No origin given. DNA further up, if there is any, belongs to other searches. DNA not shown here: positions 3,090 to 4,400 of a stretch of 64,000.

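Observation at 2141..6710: HisG-Nudix fusion heading a tightly coupled purA - purC-like - rdgB - mini P-loop kinase operon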

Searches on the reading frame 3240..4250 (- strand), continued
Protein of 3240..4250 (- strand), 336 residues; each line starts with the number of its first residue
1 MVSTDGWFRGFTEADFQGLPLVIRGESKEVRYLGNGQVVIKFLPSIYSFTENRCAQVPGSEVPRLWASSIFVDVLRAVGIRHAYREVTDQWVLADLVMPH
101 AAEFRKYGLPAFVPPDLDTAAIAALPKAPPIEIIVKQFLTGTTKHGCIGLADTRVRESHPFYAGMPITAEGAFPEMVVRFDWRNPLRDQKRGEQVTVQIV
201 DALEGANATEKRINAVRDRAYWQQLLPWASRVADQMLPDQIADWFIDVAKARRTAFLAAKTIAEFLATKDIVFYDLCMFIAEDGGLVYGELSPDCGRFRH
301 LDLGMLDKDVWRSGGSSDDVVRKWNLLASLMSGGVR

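Call 48: find_related_loci(query=A1, collection=genome_contigs, flank=8000)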
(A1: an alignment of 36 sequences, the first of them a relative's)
Query A1 (336 aa) in genome_contigs; peptide patterns used: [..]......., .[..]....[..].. (x = any residue, [..] = any of these).
91 stretches matched a pattern; 58 encode a relative of the query (tblastn E <= 1e-3); 58 distinct loci.
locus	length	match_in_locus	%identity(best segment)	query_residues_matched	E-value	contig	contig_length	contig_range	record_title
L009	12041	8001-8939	62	11-335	1e-137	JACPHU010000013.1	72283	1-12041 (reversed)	MAG: Candidatus Uhrbacteria bacterium isolate NC_groundwater_422_Ag_B-0.1um_45_124 GD18-4_B1_scaffold_919410, whole geno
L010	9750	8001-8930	62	15-336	7e-134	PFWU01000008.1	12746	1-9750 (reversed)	MAG: Candidatus Uhrbacteria bacterium CG_4_9_14_3_um_filter_50_9 CG_4_9_14_3_um_filter_150_scaffold_5135_c, whole genome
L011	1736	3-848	61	41-331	9e-125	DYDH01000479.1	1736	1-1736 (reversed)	MAG TPA_asm: Herpetosiphon sp. isolate IMS_BF NODE_15809_length_1793_cov_5.06041, whole genome shotgun sequence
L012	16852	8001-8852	52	11-332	4e-110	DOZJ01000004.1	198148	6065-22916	MAG TPA_asm: Candidatus Falkowbacteria bacterium isolate UBA11705 contig_336, whole genome shotgun sequence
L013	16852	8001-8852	50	15-333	3e-101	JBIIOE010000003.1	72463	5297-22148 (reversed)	MAG: Bdellovibrionota bacterium isolate ME2002-09-27pf_3300034103_group1_bin185 Rohwer_bin1191_scaffold_180_c1, whole ge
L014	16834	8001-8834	53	16-331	3e-100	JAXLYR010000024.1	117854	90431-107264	MAG: Polyangiaceae bacterium isolate STL-MYX18 C3.57.fa-24, whole genome shotgun sequence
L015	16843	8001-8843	52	11-332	1e-99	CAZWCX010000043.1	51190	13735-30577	MAG TPA_asm: uncultured Planctomycetia bacterium isolate SRP323723_co1_148 genome assembly, contig: NODE_533_length_5119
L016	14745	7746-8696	61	8-332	1e-136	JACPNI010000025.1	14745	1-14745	MAG: Candidatus Woesearchaeota archaeon isolate NC_groundwater_571_Ag_S-0.1um_33_7 S35_SO-1_scaffold_137514, whole genom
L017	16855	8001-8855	50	11-332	1e-97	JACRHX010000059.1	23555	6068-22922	MAG: Parcubacteria group bacterium isolate NC_groundwater_1788_Pr3_B-0.1um_42_9 SR-2_scaffold_141_3740436, whole genome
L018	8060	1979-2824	49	10-332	3e-97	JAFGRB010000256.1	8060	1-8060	MAG: Deltaproteobacteria bacterium isolate Zod_Metabat.807 k87_6843970, whole genome shotgun sequence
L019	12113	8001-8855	49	11-334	7e-96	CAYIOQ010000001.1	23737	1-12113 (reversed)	MAG TPA_asm: uncultured Candidatus Saccharibacteria bacterium isolate ERP119705_co24_991 genome assembly, contig: NODE_2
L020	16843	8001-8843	48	11-332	4e-98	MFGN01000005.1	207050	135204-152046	MAG: Candidatus Falkowbacteria bacterium RIFOXYD12_FULL_34_57 rifoxyd3_full_scaffold_14, whole genome shotgun sequence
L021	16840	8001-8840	47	11-331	2e-93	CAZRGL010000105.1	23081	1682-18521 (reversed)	MAG TPA_asm: uncultured Polyangiaceae bacterium isolate binchicken_co141_45 genome assembly, contig: NODE_9808_length_23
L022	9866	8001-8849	47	11-334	3e-92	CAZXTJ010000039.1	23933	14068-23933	MAG TPA_asm: uncultured bacterium isolate binchicken_co56_54 genome assembly, contig: NODE_497_length_23933_cov_5.897479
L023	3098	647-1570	47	16-336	8e-92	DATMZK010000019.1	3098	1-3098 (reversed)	MAG TPA_asm: Candidatus Paceibacterota bacterium isolate SMAG_U13172 k141_309798, whole genome shotgun sequence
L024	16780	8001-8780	45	7-332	6e-84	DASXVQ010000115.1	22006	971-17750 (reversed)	MAG TPA_asm: Myxococcales bacterium isolate SMAG_U4749 k141_270491, whole genome shotgun sequence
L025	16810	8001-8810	44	5-332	1e-83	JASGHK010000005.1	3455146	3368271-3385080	MAG: Myxococcales bacterium isolate 5N171 JMF-2111-06-0005.ont.bin.171_4, whole genome shotgun sequence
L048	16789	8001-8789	26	23-334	3e-33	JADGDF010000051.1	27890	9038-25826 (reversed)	MAG: Thiotrichaceae bacterium isolate BB3 NODE_1596_length_27890_cov_575.196610, whole genome shotgun sequence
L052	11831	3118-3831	29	14-332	3e-31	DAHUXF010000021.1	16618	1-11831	MAG TPA_asm: Acidobacteriaceae bacterium isolate clean1646 NODE_21_length_16618_cov_1.504081, whole genome shotgun seque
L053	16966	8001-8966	28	7-335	6e-31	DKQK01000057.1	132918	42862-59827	MAG TPA_asm: Gammaproteobacteria bacterium UBA7310 UBA7310_contig_2535, whole genome shotgun sequence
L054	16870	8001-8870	25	23-333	1e-30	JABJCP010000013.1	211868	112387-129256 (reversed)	MAG: Candidatus Woesearchaeota archaeon isolate SI073_bin58 k141_499776, whole genome shotgun sequence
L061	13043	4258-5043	23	22-327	1e-23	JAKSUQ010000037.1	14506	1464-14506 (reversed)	MAG: bacterium isolate Horse_feces337 MAG337_37, whole genome shotgun sequence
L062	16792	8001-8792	25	24-324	4e-22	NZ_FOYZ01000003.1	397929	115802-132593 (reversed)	Anaeromicropila populeti strain 743A, whole genome shotgun sequence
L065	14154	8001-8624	25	44-332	7e-16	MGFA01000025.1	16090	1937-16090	MAG: Candidatus Uhrbacteria bacterium RIFOXYB12_FULL_58_10 rifoxyb3_full_scaffold_717, whole genome shotgun sequence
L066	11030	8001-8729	21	14-331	7e-14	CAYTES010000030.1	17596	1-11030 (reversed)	MAG TPA_asm: uncultured Candidatus Peribacteria bacterium isolate SRP011637_co1_153 genome assembly, contig: NODE_1001_l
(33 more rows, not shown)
